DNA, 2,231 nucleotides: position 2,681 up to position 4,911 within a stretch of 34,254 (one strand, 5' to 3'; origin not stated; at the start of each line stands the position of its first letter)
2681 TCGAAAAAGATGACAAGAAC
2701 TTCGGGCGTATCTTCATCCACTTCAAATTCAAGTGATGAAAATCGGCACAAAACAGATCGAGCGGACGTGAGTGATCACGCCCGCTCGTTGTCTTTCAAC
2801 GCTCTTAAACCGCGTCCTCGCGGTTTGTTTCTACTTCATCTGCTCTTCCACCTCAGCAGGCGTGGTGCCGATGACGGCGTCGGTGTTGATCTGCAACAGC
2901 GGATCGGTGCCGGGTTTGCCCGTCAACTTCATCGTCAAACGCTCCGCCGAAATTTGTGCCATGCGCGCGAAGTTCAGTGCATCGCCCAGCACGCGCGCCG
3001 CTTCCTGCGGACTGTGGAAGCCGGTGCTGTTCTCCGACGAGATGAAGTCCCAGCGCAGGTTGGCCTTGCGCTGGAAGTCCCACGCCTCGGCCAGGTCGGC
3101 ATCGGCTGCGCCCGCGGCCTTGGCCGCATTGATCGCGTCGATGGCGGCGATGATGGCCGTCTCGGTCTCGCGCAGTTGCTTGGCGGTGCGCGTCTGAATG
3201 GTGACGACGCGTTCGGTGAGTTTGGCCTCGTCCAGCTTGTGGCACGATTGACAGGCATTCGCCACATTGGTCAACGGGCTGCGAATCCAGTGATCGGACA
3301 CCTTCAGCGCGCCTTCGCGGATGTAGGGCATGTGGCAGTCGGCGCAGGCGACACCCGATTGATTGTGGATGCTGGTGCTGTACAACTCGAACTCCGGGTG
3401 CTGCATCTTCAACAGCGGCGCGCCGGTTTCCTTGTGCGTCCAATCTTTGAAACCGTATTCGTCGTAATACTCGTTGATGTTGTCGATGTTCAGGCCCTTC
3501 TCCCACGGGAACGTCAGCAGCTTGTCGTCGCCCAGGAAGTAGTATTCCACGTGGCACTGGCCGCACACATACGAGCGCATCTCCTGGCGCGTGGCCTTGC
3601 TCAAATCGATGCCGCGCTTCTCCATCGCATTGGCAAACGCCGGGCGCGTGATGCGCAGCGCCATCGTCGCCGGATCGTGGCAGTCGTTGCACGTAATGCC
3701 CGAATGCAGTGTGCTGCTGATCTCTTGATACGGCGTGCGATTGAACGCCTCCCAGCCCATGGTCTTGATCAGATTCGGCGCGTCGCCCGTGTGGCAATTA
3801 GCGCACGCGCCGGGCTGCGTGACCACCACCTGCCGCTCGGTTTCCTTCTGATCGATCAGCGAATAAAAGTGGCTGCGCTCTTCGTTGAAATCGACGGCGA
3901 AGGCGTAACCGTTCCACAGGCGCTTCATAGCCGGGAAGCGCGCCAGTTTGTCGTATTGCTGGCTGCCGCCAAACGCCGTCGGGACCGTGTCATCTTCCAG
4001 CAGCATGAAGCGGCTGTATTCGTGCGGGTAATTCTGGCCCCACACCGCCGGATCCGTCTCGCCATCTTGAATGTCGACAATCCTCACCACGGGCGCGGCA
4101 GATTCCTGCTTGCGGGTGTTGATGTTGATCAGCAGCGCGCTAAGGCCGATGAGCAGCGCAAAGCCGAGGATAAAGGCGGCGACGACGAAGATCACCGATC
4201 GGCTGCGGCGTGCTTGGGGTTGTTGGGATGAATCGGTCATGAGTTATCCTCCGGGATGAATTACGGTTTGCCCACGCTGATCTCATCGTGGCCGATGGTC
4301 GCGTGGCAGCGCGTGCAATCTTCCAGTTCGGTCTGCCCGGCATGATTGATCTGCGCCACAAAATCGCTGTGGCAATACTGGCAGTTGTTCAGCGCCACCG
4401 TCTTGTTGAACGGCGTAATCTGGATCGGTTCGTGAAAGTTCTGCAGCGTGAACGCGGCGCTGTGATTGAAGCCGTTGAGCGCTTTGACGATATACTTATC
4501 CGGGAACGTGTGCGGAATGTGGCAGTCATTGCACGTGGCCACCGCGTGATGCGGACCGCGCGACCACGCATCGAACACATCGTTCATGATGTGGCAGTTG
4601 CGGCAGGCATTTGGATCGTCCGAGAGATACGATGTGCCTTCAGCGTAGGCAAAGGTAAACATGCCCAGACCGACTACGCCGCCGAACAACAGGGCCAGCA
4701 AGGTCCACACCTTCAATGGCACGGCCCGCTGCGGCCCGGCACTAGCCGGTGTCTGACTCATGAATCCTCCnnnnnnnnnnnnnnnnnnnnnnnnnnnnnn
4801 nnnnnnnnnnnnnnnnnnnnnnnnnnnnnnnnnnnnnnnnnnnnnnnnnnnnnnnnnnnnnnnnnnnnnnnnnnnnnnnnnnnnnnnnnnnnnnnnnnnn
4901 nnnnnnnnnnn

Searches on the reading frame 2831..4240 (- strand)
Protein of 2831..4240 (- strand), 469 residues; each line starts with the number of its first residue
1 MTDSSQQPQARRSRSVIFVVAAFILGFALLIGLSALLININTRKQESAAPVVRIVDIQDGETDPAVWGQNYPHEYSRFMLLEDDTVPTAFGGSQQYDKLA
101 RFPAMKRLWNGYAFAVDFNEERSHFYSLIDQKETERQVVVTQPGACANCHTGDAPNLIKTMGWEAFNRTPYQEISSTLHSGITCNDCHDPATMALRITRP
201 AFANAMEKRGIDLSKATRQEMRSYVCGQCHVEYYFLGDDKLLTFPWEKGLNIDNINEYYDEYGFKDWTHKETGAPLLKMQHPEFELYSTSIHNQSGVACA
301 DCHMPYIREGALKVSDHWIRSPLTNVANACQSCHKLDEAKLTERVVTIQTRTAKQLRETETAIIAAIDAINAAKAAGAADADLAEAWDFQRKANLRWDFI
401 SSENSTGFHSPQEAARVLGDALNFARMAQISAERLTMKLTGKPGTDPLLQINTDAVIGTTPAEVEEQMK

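Call 3: search_protein_families(library=pfam, proteins=[window:2831-4240:-], max_evalue=0.1)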
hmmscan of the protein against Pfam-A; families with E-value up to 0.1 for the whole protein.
window:2831-4240:- (469 aa): 9 families
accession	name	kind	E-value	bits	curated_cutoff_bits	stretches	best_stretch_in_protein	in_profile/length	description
PF02335.20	Cytochrom_C552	-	1.9e-143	479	24.1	1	63-441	1-389/438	Cytochrome c552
PF14522.11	Cytochrome_C7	-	3e-10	40.2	24.8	2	287-340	3-54/67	Cytochrome c7 and related cytochrome c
PF22113.1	Mtrc-MtrF_II-IV_dom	-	9.6e-08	32.2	30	1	132-232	70-165/176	Outer membrane cytochrome MtrC/MtrF-like, domains II/IV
PF14537.11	Cytochrom_c3_2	-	0.00055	20.8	25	1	291-339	1-38/79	Cytochrome c3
PF09699.15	Paired_CXXCH_1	-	0.0032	17.6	20.6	0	298-335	8-37/41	Doubled CXXCH motif (Paired_CXXCH_1)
PF03150.19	CCP_MauG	-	0.03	15.4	25.6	0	328-372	22-64/149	Di-haem cytochrome c peroxidase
PF03264.19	Cytochrom_NNT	-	0.032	14.4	24.1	0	279-306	45-75/174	NapC/NirT cytochrome c family, N-terminal region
PF13442.11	Cytochrome_CBB3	-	0.072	13.9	27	0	326-386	10-64/68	Cytochrome C oxidase, cbb3-type, subunit III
PF02085.21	Cytochrom_CIII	-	0.092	13.5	22.9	0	176-232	25-84/101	Class III cytochrome C family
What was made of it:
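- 2831..4240 (-): nrfA, the pentahaem cytochrome c552 nitrite reductase. All five haem motifs are CXXCH; the first is CANCH rather than CXXCK. PF02335 E 1.9e-143 (call 3).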

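Call 4: search_protein_families(library=ncbifam, proteins=[window:2831-4240:-], max_evalue=0.1)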
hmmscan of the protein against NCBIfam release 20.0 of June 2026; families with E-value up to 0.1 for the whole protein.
window:2831-4240:- (469 aa): 11 families
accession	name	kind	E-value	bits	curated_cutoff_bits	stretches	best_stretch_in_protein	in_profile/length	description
NF008339.0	PRK11125.1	equivalog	3.6e-99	332.6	595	1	36-435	21-426/487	ammonia-forming cytochrome c nitrite reductase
TIGR03152.1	cyto_c552_HCOOH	exception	7.5e-79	265.5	692.5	1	93-431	26-380/441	ammonia-forming nitrite reductase cytochrome c552 subunit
TIGR03507.1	decahem_SO1788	subfamily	0.0002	20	209.3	1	126-231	559-661/672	OmcA/MtrC family decaheme c-type cytochrome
NF041028.1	decahem_GSU2203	exception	0.00089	18.6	325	0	284-341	113-162/317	GSU2203 family decaheme c-type cytochrome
TIGR03508.1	decahem_SO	subfamily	0.001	18.6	192.2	1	286-343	84-133/258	DmsE family decaheme c-type cytochrome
TIGR03153.1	cytochr_NrfH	equivalog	0.0011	19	134.2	0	137-197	22-68/138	cytochrome c nitrite reductase small subunit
TIGR01904.2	GSu_C4xC__C2xCH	domain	0.0016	18.2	27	1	293-340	18-62/73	CxxxxCH/CxxCH domain c-type cytochrome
NF008659.0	PRK11659.1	equivalog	0.0066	16.2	184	0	134-197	37-91/188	cytochrome c nitrite reductase pentaheme subunit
TIGR02161.1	napC_nirT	subfamily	0.0073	16.2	310.6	0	100-189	92-175/185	periplasmic nitrate (or nitrite) reductase c-type cytochrome, NapC/NirT family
NF045713.1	CxxCH_16_HmcA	equivalog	0.01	14.4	400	0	182-233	133-184/541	sulfate respiration complex hexadecaheme cytochrome HmcA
TIGR03146.1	cyt_nit_nrfB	equivalog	0.028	14.7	166.6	0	144-203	12-62/145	cytochrome c nitrite reductase pentaheme subunit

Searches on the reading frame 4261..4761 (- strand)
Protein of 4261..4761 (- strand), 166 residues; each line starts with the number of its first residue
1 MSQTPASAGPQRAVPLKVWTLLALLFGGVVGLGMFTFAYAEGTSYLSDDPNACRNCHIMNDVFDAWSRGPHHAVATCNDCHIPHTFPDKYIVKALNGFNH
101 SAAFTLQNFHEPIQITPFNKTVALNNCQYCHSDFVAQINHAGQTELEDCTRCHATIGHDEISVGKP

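Call 3: search_protein_families(library=pfam, proteins=[window:4261-4761:-], max_evalue=0.1)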
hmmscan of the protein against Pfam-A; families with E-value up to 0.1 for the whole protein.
window:4261-4761:- (166 aa): 6 families
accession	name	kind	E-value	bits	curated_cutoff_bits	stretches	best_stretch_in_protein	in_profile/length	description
PF03264.19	Cytochrom_NNT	-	1.5e-10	41.5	24.1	1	18-160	5-171/174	NapC/NirT cytochrome c family, N-terminal region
PF22113.1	Mtrc-MtrF_II-IV_dom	-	1.8e-05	24.8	30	2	120-155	2-37/176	Outer membrane cytochrome MtrC/MtrF-like, domains II/IV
PF14522.11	Cytochrome_C7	-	0.0014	18.8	24.8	1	124-155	13-50/67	Cytochrome c7 and related cytochrome c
PF14537.11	Cytochrom_c3_2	-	0.0084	17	25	1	126-156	8-36/79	Cytochrome c3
PF22678.1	Cytochrom_c_NrfB-like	-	0.022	15.7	27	1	46-89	29-73/89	Cytochrome c-type protein NrfB-like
PF09699.15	Paired_CXXCH_1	-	0.064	13.4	20.6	0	71-93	1-25/41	Doubled CXXCH motif (Paired_CXXCH_1)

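Call 4: search_protein_families(library=ncbifam, proteins=[window:4261-4761:-], max_evalue=0.1)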
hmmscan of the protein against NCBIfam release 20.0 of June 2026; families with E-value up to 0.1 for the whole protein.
window:4261-4761:- (166 aa): 9 families
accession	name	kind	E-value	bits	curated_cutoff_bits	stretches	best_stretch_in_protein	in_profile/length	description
TIGR03153.1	cytochr_NrfH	equivalog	8.4e-46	155.5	134.2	1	24-158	2-138/138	cytochrome c nitrite reductase small subunit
TIGR02161.1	napC_nirT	subfamily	6.1e-06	26.2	310.6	1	25-93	21-94/185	periplasmic nitrate (or nitrite) reductase c-type cytochrome, NapC/NirT family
NF047727.1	4hemeCytCCctA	equivalog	1.1e-05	25.5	180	2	51-85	58-91/109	tetraheme c-type cytochrome CctA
TIGR03508.1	decahem_SO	subfamily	2.3e-05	24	192.2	2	49-94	69-114/258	DmsE family decaheme c-type cytochrome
TIGR02162.1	torC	equivalog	6.1e-05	22.5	478.2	1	17-93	12-93/387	pentaheme c-type cytochrome TorC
NF011606.0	PRK15032.1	equivalog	6.6e-05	22.2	455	1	15-92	11-92/390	pentaheme c-type cytochrome TorC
NF007906.0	PRK10617.1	equivalog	9.7e-05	22.3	349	1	22-94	27-104/200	cytochrome c-type protein NapC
NF041762.1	diheme_GEGP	equivalog_domain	0.0064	15.7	300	1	117-158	19-60/359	GEGP motif-containing diheme protein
NF038038.1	cytoc_DsrJ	equivalog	0.084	13.2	100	0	35-81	75-121/121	sulfate reduction electron transfer complex DsrMKJOP subunit DsrJ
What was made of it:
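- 4261..4761 (-): nrfH, the tetrahaem NapC/NirT-family quinol dehydrogenase. It starts 9 nt after the YwiC stop codon and has a GGAGGA RBS. TIGR03153 at 155.5 bits, above its cutoff of 134.2 (call 4).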

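Call 60: find_homologous_proteins(query=window:4261-4761:-, max_evalue=1e-10)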
Query window:4261-4761:- (166 aa): 1513 proteins with E <= 1e-10 among 1555 candidates; the best 120 are listed.
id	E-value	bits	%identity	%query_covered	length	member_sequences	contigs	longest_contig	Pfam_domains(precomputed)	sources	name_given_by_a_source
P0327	2.9e-98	345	85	100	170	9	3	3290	PF03264.20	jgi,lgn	jgi:cytochrome c nitrite reductase small subunit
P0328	6.3e-97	340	84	100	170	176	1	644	PF03264.20,PF22113.2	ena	-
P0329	1.1e-87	310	78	100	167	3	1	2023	PF03264.20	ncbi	-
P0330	2.6e-87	309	75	100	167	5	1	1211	PF03264.20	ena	-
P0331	3.1e-87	309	79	94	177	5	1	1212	PF03264.20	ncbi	-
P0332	4.9e-86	305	78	99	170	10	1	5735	PF03264.20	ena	-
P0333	5.1e-86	305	75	100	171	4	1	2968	PF03264.20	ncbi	-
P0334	5.8e-86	304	77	100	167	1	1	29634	PF03264.20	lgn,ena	-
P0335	3.0e-85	302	76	100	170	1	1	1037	PF03264.20,PF22113.2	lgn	-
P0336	2.0e-84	299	76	100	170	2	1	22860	PF03264.20,PF22113.2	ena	-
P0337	3.1e-84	299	76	92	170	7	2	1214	PF03264.20,PF22113.2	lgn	-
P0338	3.2e-84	299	75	100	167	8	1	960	PF03264.20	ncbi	-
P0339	1.7e-82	293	76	92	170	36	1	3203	PF03264.20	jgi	jgi:cytochrome c nitrite reductase small subunit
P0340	6.4e-82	291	75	95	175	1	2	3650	PF03264.20,PF22113.2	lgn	-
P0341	1.2e-81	290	74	100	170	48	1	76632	PF03264.20,PF22113.2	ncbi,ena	-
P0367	5.9e-72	259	67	98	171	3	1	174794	PF03264.20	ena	-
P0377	5.3e-66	240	64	92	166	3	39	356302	PF03264.20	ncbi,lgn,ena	-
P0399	2.0e-58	215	63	88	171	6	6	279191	PF09699.16,PF03264.20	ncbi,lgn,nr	ncbi:MAG: cytochrome c nitrite reductase small subunit [Chloroflexi bacterium]|nr:cytochrome c nitri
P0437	6.8e-53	197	56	89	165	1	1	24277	PF03264.20,PF22113.2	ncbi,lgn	ncbi:MAG: cytochrome c nitrite reductase small subunit [Anaerolineae bacterium]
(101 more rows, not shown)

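Call 61: find_encoding_contigs(protein=P0367, flank=5000, max_places=1)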
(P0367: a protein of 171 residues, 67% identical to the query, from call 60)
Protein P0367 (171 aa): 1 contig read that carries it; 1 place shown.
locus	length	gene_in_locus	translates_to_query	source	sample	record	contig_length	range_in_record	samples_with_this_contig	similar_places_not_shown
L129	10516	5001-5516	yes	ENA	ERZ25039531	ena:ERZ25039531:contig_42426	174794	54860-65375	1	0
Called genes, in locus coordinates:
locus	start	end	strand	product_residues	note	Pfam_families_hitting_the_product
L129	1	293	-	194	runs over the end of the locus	PF07638:Sigma70_ECF (weak), PF04542:Sigma70_r2, PF08281:Sigma70_r4_2, PF04545:Sigma70_r4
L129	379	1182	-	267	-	-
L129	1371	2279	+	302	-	PF02882:THF_DHG_CYH_C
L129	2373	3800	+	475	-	PF01268:FTHFS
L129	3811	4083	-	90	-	-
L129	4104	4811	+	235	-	PF00300:His_Phos_1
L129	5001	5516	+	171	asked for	PF03264:Cytochrom_NNT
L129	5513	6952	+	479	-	PF02335:Cytochrom_C552, PF22113:Mtrc-MtrF_II-IV_dom (weak), PF14522:Cytochrome_C7 (faint)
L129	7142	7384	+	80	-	-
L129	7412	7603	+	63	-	-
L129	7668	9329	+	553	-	PF00221:Lyase_aromatic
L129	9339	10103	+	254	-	-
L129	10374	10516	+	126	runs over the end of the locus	-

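Call 62: find_encoding_contigs(protein=P0377, flank=5000, max_places=1)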
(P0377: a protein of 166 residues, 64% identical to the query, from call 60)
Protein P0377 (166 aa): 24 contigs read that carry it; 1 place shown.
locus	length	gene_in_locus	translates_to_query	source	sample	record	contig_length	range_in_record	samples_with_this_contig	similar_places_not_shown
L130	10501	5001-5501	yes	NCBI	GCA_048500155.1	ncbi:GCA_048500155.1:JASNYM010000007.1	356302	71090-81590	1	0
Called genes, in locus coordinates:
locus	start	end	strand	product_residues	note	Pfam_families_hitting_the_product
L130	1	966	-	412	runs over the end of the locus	PF23322:PPIase_AIP (faint), PF00254:FKBP_C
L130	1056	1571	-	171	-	PF01883:FeS_assembly_P, PF23451:Zn_ribbon_PaaD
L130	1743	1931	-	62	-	PF10049:DUF2283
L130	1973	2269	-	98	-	-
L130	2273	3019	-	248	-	PF05138:PaaA_PaaC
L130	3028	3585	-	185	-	PF06243:PaaB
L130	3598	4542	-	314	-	PF05138:PaaA_PaaC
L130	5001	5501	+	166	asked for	PF03264:Cytochrom_NNT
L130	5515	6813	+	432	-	PF02335:Cytochrom_C552, PF22113:Mtrc-MtrF_II-IV_dom (faint), PF14522:Cytochrome_C7 (faint)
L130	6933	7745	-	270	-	PF02463:SMC_N (weak), PF13476:AAA_23, PF13304:AAA_21 (weak), PF13175:AAA_15 (weak), PF13304:AAA_21 (weak)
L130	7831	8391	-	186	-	PF04343:DUF488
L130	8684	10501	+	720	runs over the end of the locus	PF22977:WHD, PF00004:AAA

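Call 63: find_encoding_contigs(protein=P0399, flank=5000, max_places=1)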
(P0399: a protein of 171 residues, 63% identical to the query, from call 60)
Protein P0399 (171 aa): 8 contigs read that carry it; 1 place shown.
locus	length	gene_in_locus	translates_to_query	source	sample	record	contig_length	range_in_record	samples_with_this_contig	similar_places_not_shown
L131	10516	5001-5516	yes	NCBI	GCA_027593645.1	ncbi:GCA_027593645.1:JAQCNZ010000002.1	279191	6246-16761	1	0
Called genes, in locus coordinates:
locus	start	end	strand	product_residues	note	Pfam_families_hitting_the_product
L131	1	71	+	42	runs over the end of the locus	-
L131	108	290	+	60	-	-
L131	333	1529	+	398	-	PF00512:HisKA, PF02518:HATPase_c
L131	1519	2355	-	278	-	PF00561:Abhydrolase_1, PF00975:Thioesterase (weak), PF12146:Hydrolase_4, PF12697:Abhydrolase_6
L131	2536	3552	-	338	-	PF00144:Beta-lactamase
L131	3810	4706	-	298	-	PF03724:META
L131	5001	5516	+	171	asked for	PF03264:Cytochrom_NNT, PF09699:Paired_CXXCH_1 (faint)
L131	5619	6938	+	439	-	PF02335:Cytochrom_C552, PF22113:Mtrc-MtrF_II-IV_dom (faint), PF14522:Cytochrome_C7 (faint)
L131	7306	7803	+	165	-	PF00731:AIRC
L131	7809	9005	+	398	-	PF22660:RS_preATP-grasp-like, PF02222:ATP-grasp, PF07478:Dala_Dala_lig_C (faint), PF17769:PurK_C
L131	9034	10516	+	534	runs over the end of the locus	-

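Call 64: find_encoding_contigs(protein=P0437, flank=5000, max_places=1)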
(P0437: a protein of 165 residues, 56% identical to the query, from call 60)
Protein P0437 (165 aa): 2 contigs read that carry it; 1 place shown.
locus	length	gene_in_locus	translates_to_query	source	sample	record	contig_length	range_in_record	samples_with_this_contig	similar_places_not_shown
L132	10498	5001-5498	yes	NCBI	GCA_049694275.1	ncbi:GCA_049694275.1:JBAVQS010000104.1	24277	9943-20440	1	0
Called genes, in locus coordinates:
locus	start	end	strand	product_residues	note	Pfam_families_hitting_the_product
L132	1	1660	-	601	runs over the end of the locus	PF01590:GAF, PF13185:GAF_2, PF01590:GAF, PF13185:GAF_2, PF13492:GAF_3, PF00512:HisKA, PF02518:HATPase_c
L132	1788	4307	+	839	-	PF16927:HisKA_7TM, PF00989:PAS, PF08448:PAS_4, PF13426:PAS_9, PF00989:PAS, PF08447:PAS_3, PF08448:PAS_4, PF00989:PAS, +6 more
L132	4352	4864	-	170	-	PF04525:LOR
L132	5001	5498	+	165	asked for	PF03264:Cytochrom_NNT, PF22113:Mtrc-MtrF_II-IV_dom (faint)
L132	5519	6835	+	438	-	PF02335:Cytochrom_C552, PF22113:Mtrc-MtrF_II-IV_dom (weak), PF14522:Cytochrome_C7 (faint)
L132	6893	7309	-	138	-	PF13783:DUF4177 (faint)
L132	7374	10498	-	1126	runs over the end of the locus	PF00580:UvrD-helicase, PF13245:AAA_19, PF13604:AAA_30 (faint), PF13361:UvrD_C, PF13538:UvrD_C_2 (faint), PF12705:PDDEXK_1 (weak)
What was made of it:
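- Related nrfHA loci do without the cassette (calls 61-64).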
